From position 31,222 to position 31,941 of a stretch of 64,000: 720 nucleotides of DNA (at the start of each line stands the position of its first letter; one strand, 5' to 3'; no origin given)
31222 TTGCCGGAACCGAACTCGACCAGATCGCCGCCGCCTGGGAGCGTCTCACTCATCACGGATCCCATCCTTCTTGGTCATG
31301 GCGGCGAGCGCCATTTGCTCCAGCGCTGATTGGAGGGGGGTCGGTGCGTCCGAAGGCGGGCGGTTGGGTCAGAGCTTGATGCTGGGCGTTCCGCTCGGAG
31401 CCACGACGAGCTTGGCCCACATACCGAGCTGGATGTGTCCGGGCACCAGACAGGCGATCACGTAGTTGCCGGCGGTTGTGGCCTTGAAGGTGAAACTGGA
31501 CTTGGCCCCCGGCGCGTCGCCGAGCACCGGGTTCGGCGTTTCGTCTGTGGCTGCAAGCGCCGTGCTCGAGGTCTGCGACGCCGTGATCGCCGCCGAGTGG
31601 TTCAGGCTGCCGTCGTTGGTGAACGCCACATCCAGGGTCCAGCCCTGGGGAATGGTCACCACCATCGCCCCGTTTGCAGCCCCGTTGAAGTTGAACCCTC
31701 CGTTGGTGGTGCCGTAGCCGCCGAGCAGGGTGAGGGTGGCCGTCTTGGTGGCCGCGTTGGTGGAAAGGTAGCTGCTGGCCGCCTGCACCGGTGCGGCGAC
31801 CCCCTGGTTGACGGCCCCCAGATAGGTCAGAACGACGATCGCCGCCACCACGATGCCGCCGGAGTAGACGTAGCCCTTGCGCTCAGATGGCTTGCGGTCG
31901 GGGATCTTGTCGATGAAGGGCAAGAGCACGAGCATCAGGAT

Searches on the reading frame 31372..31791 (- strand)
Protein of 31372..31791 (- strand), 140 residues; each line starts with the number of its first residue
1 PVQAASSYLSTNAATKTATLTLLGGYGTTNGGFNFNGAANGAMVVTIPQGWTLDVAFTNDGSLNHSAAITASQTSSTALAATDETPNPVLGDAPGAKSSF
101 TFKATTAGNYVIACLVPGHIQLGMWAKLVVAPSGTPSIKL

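Call 47: search_solved_structures(query=window:31372-31782:-, max_evalue=1, show_alignments=2)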
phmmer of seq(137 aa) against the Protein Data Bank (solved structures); distinct sequences matched with E-value up to 1: 87 (the best 60 are shown).
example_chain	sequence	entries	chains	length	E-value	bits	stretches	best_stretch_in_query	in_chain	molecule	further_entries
6tfd_A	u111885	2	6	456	3.1e-09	40.4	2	82-131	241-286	Copper-containing nitrite reductase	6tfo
2dv6_A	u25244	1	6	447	3.7e-08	36.9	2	90-131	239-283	Nitrite reductase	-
2cak_A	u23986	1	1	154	1.2e-06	32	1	29-127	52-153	RUSTICYANIN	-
1a8z_A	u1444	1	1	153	1.2e-06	31.9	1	41-127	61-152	RUSTICYANIN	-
1rcy_A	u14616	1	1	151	2.4e-06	31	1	41-127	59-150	RUSTICYANIN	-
1cur_A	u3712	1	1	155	2.6e-06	30.9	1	41-127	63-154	CU(I) RUSTICYANIN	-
1a3z_A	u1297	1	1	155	2.7e-06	30.8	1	42-127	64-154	RUSTICYANIN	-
1gy2_A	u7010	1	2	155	5.2e-06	29.9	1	41-127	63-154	RUSTICYANIN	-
1gy1_A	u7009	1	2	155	7e-06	29.5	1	41-127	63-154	RUSTICYANIN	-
1e30_A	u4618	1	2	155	9.8e-06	29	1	41-127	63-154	RUSTICYANIN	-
2cal_A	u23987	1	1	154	6.6e-05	26.3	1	41-127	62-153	RUSTICYANIN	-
1kbv_A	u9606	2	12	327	9.4e-05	25.8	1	27-134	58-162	Major outer membrane protein PAN 1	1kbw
5tb7_A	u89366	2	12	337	0.00011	25.7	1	27-134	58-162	Nitrite reductase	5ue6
1ov8_A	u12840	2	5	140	0.00023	24.6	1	55-129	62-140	Auracyanin B | PROTEIN (AURACYANIN)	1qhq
6kol_A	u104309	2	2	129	0.00056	23.3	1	90-129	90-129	Blue (Type 1) copper domain protein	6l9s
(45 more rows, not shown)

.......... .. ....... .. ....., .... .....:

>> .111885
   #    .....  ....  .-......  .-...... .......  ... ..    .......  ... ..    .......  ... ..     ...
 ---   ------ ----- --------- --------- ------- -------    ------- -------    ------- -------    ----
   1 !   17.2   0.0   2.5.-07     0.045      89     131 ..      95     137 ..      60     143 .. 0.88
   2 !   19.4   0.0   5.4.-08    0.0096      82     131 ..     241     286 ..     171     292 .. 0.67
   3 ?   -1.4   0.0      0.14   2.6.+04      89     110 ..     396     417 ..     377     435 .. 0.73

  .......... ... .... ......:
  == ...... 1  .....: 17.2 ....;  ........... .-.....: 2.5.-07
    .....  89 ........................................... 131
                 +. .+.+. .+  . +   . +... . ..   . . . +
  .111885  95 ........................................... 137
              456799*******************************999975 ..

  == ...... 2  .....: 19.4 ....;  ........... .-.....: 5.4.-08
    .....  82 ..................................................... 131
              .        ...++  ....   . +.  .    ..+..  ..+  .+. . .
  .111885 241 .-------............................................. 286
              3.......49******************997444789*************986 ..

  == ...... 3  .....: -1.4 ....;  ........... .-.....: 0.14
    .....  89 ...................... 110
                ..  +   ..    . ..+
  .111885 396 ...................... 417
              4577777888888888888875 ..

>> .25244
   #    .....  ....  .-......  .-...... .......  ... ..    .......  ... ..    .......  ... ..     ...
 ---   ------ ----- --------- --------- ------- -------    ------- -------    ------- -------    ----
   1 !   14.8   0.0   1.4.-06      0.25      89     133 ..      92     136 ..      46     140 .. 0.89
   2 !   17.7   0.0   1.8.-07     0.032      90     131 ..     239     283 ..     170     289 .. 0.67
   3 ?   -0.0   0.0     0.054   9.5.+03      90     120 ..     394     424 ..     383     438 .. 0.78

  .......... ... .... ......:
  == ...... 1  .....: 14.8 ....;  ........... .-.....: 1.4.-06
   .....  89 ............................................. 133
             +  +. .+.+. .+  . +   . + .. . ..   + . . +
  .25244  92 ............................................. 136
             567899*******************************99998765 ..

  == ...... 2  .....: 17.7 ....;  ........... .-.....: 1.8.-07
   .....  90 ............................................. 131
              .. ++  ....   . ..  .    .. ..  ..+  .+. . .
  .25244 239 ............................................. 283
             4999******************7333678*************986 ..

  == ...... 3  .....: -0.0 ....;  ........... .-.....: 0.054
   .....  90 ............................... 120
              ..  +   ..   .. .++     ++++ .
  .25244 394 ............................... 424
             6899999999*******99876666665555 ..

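Call 57: search_protein_representatives(protein=window:31372-31791:-)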
Query: 140 residues. Proteins with E-value up to 0.001 (for the whole library): 878; up to 1e-10: 387; up to 1e-30: 10. The best 150 are listed.
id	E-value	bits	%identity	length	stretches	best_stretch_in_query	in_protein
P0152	3.0e-71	253.9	88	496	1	1-140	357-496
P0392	2.8e-60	218.5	49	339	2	2-128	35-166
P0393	1.2e-35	138.8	55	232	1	6-138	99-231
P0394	1.2e-34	135.6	56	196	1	4-138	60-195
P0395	2.0e-33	131.6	53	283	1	5-140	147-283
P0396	3.9e-32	127.4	52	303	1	8-140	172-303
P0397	3.1e-31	124.5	45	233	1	7-138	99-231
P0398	4.5e-31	124.0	43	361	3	1-133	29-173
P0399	5.6e-31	123.7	51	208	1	7-138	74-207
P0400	7.4e-31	123.3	50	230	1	5-139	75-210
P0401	3.6e-30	121.1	46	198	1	8-138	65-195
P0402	3.9e-30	121.0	49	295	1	6-137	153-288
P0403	1.2e-29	119.4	45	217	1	4-137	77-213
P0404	1.6e-29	119.0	52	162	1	6-139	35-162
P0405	8.9e-29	116.5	46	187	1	3-140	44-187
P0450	3.7e-22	95.1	45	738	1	5-137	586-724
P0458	9.4e-22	93.8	47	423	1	1-138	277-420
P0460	1.3e-21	93.3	44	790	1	5-139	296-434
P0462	2.1e-21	92.7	43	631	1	5-138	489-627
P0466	5.4e-21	91.4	34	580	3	27-130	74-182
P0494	5.3e-19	84.9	42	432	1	7-138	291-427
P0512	2.2e-18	82.9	46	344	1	9-138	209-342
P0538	1.4e-17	80.3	39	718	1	10-136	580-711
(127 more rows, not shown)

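Call 58: search_protein_families(library=pfam, proteins=[P0450, P0460, P0462, P0538, P0458, P0494, P0466, P0512, P0392, P0398], max_evalue=0.001)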
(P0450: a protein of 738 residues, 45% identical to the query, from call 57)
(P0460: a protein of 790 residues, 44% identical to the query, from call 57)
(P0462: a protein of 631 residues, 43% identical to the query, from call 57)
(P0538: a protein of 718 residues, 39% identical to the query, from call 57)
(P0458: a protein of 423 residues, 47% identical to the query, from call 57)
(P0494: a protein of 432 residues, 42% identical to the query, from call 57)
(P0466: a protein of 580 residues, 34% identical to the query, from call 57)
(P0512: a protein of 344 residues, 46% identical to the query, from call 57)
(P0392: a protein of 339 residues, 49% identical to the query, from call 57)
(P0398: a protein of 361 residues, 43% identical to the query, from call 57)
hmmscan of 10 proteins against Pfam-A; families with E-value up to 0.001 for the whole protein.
P0450 (738 aa): 6 families
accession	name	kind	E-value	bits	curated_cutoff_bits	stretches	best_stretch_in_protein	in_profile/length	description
PF01011.28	PQQ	-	1e-46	160.3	26.7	1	46-355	1-338/595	Glucose/ethanol/alcohol dehydrogenase, beta-propeller domain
PF13360.13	PQQ_2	-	1.5e-37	129.9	27.6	3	339-518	3-140/233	Outer membrane protein assembly factor BamB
PF06525.17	SoxE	-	1.9e-19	70.1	21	1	588-717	4-139/149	Sulfocyanin (SoxE) domain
PF13570.13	Beta-prop_ACSF4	-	2.6e-19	70.2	133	2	421-480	154-212/329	Beta-alanine-activating enzyme, beta-propeller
PF25293.1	Beta-prop_EMC1_N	-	1.6e-06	28.4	34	0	109-209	87-190/219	EMC1 N-terminal beta-propeller domain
PF25292.1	Beta-prop_CGLA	-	0.00032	20.7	26.8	0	452-480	44-71/316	Lambda-carrageenase beta-propeller domain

P0460 (790 aa): 4 families
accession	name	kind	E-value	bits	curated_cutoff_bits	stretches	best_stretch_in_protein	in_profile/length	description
PF00116.26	COX2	-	6.1e-21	75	22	1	601-674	44-117/120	Cytochrome C oxidase subunit II, periplasmic domain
PF06525.17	SoxE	-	2.3e-18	66.6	21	1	300-431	6-145/149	Sulfocyanin (SoxE) domain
PF00034.26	Cytochrom_C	-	7.6e-11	43.6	21.3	1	702-789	2-89/90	Cytochrome c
PF13473.12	Cupredoxin_1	-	9.9e-08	32.4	27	1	600-660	32-93/104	Cupredoxin-like domain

P0462 (631 aa): 7 families
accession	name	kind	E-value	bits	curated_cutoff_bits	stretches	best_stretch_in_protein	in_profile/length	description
PF13631.11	Cytochrom_B_N_2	-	7.3e-39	133.9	27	1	98-272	2-159/169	Cytochrome b(N-terminal)/b6/petB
PF00033.24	Cytochrome_B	-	1.4e-35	123.3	27.2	1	32-213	6-186/189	Cytochrome b/b6/petB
PF06525.17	SoxE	-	2.8e-19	69.5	21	1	493-619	6-138/149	Sulfocyanin (SoxE) domain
PF14358.11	DUF4405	-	3.5e-07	31.1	26.7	1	45-107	5-62/66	Domain of unknown function (DUF4405)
PF13442.11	Cytochrome_CBB3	-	1.7e-06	28.7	27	1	393-462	5-68/68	Cytochrome C oxidase, cbb3-type, subunit III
PF00032.22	Cytochrom_B_C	-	4.1e-06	27.4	20.7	1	292-372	12-89/102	Cytochrome b(C-terminal)/b6/petD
PF00034.26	Cytochrom_C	-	6.9e-06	27.7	21.3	1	393-464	3-88/90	Cytochrome c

P0538 (718 aa): 5 families
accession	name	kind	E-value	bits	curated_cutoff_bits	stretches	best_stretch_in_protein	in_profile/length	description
PF01011.28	PQQ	-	1.7e-79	268.5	26.7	2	51-354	1-335/595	Glucose/ethanol/alcohol dehydrogenase, beta-propeller domain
PF13360.13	PQQ_2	-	3.4e-33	115.7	27.6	2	91-303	26-195/233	Outer membrane protein assembly factor BamB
PF06525.17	SoxE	-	9.3e-19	67.8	21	1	582-711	9-144/149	Sulfocyanin (SoxE) domain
PF13570.13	Beta-prop_ACSF4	-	7e-14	52.4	133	2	440-555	71-183/329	Beta-alanine-activating enzyme, beta-propeller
PF25293.1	Beta-prop_EMC1_N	-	0.00065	19.9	34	0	155-232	33-103/219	EMC1 N-terminal beta-propeller domain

P0458 (423 aa): 3 families
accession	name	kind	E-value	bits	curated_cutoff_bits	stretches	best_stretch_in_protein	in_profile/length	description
PF06525.17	SoxE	-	3.8e-19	69.1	21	1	282-413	3-139/149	Sulfocyanin (SoxE) domain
PF14347.11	DUF4399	-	4.6e-12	46.6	28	1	193-258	19-90/91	Domain of unknown function (DUF4399)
PF17957.7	Big_7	-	2.6e-05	25.2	24.1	0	34-60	1-28/70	Bacterial Ig domain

P0494 (432 aa): 3 families
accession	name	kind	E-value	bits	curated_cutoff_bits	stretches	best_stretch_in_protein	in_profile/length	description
PF03640.20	Lipoprotein_15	-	1.8e-49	165.4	24.4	4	113-154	2-46/47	Secreted repeat of unknown function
PF06525.17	SoxE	-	1.1e-13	51.4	21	1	293-354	6-66/149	Sulfocyanin (SoxE) domain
PF07731.20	Cu-oxidase_2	-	0.0002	21.5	20.4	0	382-421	96-135/137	Multicopper oxidase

P0466 (580 aa): 5 families
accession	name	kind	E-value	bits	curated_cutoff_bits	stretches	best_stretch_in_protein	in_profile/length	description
PF07732.21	Cu-oxidase_3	-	8.6e-21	74.7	21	2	203-310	15-115/119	Multicopper oxidase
PF00127.26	Copper-bind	-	8e-17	61.9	21.2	1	145-182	65-98/99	Copper binding proteins, plastocyanin/azurin family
PF07731.20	Cu-oxidase_2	-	2.1e-14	53.9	20.4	1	483-578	33-134/137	Multicopper oxidase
PF06525.17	SoxE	-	1.6e-13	50.9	21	1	80-183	29-139/149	Sulfocyanin (SoxE) domain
PF13473.12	Cupredoxin_1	-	0.00028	21.3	27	0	144-171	70-97/104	Cupredoxin-like domain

P0512 (344 aa): 2 families
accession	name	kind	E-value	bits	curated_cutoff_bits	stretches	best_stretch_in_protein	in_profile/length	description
PF09990.14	DUF2231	-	1.3e-21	77.6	26.4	1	25-179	2-137/139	Predicted membrane protein (DUF2231)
PF06525.17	SoxE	-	1.1e-17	64.4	21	1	209-340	6-145/149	Sulfocyanin (SoxE) domain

P0392 (339 aa): 4 families
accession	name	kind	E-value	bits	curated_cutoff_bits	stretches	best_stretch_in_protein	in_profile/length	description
PF06525.17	SoxE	-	1.4e-31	109.5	21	2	66-173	29-143/149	Sulfocyanin (SoxE) domain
PF07731.20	Cu-oxidase_2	-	8e-12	45.5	20.4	2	226-329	24-135/137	Multicopper oxidase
PF13473.12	Cupredoxin_1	-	3.8e-10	40.2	27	0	289-315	70-96/104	Cupredoxin-like domain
PF10633.15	NPCBM_assoc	-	0.00061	20.4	24.4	0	70-88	20-38/78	NPCBM-associated, NEW3 domain of alpha-galactosidase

P0398 (361 aa): 3 families
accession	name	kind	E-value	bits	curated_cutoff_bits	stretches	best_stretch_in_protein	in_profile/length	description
PF06525.17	SoxE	-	5.3e-30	104.3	21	4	146-175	114-143/149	Sulfocyanin (SoxE) domain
PF07731.20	Cu-oxidase_2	-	2.3e-07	31.1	20.4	0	141-171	104-134/137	Multicopper oxidase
PF15698.10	Phosphatase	-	0.00028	20.6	28.4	0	52-83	209-240/256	Phosphatase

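Call 59: list_cluster_members(proteins=[P0392, P0393, P0394, P0395, P0396, P0397, P0399, P0400, P0462, P0450])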
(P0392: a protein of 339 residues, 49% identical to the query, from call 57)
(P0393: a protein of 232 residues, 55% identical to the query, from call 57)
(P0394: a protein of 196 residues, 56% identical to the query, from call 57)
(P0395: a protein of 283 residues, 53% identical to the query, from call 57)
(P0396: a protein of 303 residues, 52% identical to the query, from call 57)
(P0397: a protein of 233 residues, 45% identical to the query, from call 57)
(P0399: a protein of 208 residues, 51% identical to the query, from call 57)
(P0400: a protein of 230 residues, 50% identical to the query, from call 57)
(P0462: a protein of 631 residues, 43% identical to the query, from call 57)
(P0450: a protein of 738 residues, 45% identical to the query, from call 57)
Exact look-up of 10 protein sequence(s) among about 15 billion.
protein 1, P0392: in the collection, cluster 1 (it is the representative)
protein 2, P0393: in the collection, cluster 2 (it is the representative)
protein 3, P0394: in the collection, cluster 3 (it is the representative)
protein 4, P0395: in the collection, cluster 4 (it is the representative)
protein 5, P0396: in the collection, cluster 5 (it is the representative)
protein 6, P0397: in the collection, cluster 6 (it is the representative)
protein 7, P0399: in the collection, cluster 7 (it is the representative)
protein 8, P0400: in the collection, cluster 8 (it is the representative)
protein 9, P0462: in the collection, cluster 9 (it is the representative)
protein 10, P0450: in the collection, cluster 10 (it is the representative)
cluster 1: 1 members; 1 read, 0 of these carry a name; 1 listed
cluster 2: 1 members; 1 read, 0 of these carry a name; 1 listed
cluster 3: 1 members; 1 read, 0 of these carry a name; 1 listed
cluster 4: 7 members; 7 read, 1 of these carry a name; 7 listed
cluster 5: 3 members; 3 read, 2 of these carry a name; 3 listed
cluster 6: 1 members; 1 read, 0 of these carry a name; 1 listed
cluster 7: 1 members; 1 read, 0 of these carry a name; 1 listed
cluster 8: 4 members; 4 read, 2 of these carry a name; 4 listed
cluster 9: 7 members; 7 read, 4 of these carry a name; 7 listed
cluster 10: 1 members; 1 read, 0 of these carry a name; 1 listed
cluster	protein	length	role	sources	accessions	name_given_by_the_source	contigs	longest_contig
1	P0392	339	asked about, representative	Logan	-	-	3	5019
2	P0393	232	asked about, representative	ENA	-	-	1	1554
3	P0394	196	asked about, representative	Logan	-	-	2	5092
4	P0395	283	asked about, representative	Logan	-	-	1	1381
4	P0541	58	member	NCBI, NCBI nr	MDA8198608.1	MAG: sulfocyanin-like copper-binding protein [Thermaerobacter sp.] | sulfocyanin-like copper-binding protein [Thermaerobacter sp.]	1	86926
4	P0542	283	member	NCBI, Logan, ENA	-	-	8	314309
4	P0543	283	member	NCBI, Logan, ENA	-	-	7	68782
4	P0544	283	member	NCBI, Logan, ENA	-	-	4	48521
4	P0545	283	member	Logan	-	-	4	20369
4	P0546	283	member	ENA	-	-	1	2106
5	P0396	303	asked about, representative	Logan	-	-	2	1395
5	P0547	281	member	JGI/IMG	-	plastocyanin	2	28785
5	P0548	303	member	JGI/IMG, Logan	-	plastocyanin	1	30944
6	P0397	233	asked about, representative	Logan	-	-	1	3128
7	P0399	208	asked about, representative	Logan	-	-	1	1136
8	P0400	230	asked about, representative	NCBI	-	-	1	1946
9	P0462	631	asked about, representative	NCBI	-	-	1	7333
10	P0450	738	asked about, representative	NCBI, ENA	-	-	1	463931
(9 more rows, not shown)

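Call 60: find_encoding_contigs(protein=P0542, flank=8000, max_places=5)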
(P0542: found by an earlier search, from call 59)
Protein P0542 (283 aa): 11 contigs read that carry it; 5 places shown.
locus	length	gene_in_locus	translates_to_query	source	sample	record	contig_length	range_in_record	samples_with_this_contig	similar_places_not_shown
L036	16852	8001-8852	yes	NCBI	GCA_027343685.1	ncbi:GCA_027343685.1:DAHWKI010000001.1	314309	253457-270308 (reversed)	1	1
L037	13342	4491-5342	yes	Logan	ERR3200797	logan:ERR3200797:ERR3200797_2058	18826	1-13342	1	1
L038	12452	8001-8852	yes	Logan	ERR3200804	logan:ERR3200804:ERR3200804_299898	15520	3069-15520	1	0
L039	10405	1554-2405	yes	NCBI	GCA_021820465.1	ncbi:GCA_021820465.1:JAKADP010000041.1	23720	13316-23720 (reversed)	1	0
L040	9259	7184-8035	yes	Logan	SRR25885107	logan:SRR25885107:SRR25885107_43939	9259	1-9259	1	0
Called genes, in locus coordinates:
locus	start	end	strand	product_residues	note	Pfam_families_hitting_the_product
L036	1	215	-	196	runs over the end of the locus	PF03167:UDG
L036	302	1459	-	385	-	PF01979:Amidohydro_1, PF07969:Amidohydro_3 (weak)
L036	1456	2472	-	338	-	PF06089:Asparaginase_II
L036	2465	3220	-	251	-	PF07722:Peptidase_C26, PF00117:GATase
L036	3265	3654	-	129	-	PF02452:PemK_toxin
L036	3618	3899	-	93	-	PF01402:RHH_1 (weak)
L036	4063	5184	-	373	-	PF01168:Ala_racemase_N, PF00842:Ala_racemase_C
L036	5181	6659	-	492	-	PF03853:YjeF_N, PF01256:Carb_kinase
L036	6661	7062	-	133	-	PF01648:ACPS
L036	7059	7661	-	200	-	PF01209:Ubie_methyltran (weak), PF01135:PCMT (weak), PF13847:Methyltransf_31, PF08241:Methyltransf_11, PF08242:Methyltransf_12, PF13649:Methyltransf_25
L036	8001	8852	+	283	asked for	PF00034:Cytochrom_C (weak), PF13442:Cytochrome_CBB3, PF06525:SoxE, PF13473:Cupredoxin_1 (faint)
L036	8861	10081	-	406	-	PF01979:Amidohydro_1, PF07969:Amidohydro_3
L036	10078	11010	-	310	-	PF07837:FTCD_N, PF02971:FTCD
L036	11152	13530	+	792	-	PF00563:EAL, PF13492:GAF_3 (faint), PF01590:GAF, PF13185:GAF_2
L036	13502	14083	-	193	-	PF00578:AhpC-TSA, PF08534:Redoxin, PF00085:Thioredoxin (weak), PF13098:Thioredoxin_2 (weak), PF13905:Thioredoxin_8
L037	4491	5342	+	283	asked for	PF00034:Cytochrom_C (weak), PF13442:Cytochrome_CBB3, PF06525:SoxE, PF13473:Cupredoxin_1 (faint)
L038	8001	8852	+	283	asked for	PF00034:Cytochrom_C (weak), PF13442:Cytochrome_CBB3, PF06525:SoxE, PF13473:Cupredoxin_1 (faint)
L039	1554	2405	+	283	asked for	PF00034:Cytochrom_C (weak), PF13442:Cytochrome_CBB3, PF06525:SoxE, PF13473:Cupredoxin_1 (faint)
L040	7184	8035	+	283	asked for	PF00034:Cytochrom_C (weak), PF13442:Cytochrome_CBB3, PF06525:SoxE, PF13473:Cupredoxin_1 (faint)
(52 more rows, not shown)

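Call 63: find_encoding_contigs(protein=P0543, flank=1000, max_places=10)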
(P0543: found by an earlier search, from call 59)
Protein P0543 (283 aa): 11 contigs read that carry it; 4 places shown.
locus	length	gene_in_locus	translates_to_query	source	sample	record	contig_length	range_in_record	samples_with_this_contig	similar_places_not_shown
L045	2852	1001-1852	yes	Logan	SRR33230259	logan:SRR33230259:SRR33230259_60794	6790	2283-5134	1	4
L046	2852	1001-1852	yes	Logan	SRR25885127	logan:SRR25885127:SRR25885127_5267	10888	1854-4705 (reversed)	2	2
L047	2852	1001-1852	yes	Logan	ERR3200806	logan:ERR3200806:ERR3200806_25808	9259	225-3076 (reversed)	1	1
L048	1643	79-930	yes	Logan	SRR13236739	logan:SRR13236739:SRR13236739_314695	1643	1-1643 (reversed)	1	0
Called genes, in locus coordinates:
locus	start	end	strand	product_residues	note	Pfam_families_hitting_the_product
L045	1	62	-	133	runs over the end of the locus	PF01648:ACPS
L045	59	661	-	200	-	PF01209:Ubie_methyltran (weak), PF01135:PCMT (faint), PF13847:Methyltransf_31, PF08241:Methyltransf_11, PF08242:Methyltransf_12, PF13649:Methyltransf_25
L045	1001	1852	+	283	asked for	PF00034:Cytochrom_C (weak), PF13442:Cytochrome_CBB3, PF06525:SoxE, PF13473:Cupredoxin_1 (faint)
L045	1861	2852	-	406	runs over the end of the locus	PF01979:Amidohydro_1, PF07969:Amidohydro_3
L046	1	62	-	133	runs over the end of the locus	PF01648:ACPS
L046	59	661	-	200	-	PF01209:Ubie_methyltran (weak), PF01135:PCMT (weak), PF13847:Methyltransf_31, PF08241:Methyltransf_11, PF08242:Methyltransf_12, PF13649:Methyltransf_25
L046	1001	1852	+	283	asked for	PF00034:Cytochrom_C (weak), PF13442:Cytochrome_CBB3, PF06525:SoxE, PF13473:Cupredoxin_1 (faint)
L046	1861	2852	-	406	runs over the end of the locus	PF01979:Amidohydro_1, PF07969:Amidohydro_3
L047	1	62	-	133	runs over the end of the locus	PF01648:ACPS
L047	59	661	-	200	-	PF01209:Ubie_methyltran (weak), PF01135:PCMT (weak), PF13847:Methyltransf_31, PF08241:Methyltransf_11, PF08242:Methyltransf_12, PF13649:Methyltransf_25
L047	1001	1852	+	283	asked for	PF00034:Cytochrom_C (weak), PF13442:Cytochrome_CBB3, PF06525:SoxE, PF13473:Cupredoxin_1 (faint)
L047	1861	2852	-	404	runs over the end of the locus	?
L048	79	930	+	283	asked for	PF00034:Cytochrom_C (weak), PF13442:Cytochrome_CBB3, PF06525:SoxE, PF13473:Cupredoxin_1 (faint)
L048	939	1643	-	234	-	?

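Call 64: find_encoding_contigs(protein=P0544, flank=1000, max_places=10)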
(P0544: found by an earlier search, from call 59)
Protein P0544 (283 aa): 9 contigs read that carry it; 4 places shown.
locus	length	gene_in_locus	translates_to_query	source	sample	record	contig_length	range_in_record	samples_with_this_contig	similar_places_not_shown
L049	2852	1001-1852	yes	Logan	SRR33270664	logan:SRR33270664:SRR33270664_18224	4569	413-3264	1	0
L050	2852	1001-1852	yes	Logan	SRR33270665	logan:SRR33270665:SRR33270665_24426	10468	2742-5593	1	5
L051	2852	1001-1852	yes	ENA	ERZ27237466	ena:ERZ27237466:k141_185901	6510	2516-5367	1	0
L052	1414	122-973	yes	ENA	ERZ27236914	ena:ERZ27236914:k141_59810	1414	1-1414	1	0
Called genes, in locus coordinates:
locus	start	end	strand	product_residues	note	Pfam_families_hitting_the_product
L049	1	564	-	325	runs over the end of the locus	?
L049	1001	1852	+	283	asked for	PF00034:Cytochrom_C (weak), PF13442:Cytochrome_CBB3, PF06525:SoxE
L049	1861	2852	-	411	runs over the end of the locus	PF07969:Amidohydro_3 (weak), PF01979:Amidohydro_1, PF07969:Amidohydro_3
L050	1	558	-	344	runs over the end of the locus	PF01547:SBP_bac_1, PF13531:SBP_bac_11, PF13416:SBP_bac_8, PF13343:SBP_bac_6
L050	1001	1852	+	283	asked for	PF00034:Cytochrom_C (weak), PF13442:Cytochrome_CBB3, PF06525:SoxE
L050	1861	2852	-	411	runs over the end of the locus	PF07969:Amidohydro_3 (weak), PF01979:Amidohydro_1, PF07969:Amidohydro_3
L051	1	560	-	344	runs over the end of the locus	PF01547:SBP_bac_1, PF13531:SBP_bac_11, PF13416:SBP_bac_8, PF13343:SBP_bac_6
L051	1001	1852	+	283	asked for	PF00034:Cytochrom_C (weak), PF13442:Cytochrome_CBB3, PF06525:SoxE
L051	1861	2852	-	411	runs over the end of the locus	PF07969:Amidohydro_3 (weak), PF01979:Amidohydro_1, PF07969:Amidohydro_3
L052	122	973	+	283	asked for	PF00034:Cytochrom_C (weak), PF13442:Cytochrome_CBB3, PF06525:SoxE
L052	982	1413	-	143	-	?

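Call 65: search_protein_families(library=pfam, proteins=[P0395, P0394], max_evalue=0.001)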
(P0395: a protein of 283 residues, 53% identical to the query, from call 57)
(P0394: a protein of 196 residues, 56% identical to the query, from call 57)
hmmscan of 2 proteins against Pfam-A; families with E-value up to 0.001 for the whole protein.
P0395 (283 aa): 4 families
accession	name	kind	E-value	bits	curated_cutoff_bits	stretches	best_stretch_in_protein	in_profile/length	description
PF06525.17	SoxE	-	1.2e-22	80.5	21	1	150-274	5-139/149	Sulfocyanin (SoxE) domain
PF13442.11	Cytochrome_CBB3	-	7.4e-08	33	27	1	39-115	3-68/68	Cytochrome C oxidase, cbb3-type, subunit III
PF00034.26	Cytochrom_C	-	6.3e-07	31.1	21.3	1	40-117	2-88/90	Cytochrome c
PF13473.12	Cupredoxin_1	-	4.6e-05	23.8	27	1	185-258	35-93/104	Cupredoxin-like domain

P0394 (196 aa): 2 families
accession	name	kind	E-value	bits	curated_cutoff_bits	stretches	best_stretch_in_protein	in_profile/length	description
PF06525.17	SoxE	-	8.7e-20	71.2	21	1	65-186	6-137/149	Sulfocyanin (SoxE) domain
PF00127.26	Copper-bind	-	0.00018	22.3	21.2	1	149-186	64-97/99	Copper binding proteins, plastocyanin/azurin family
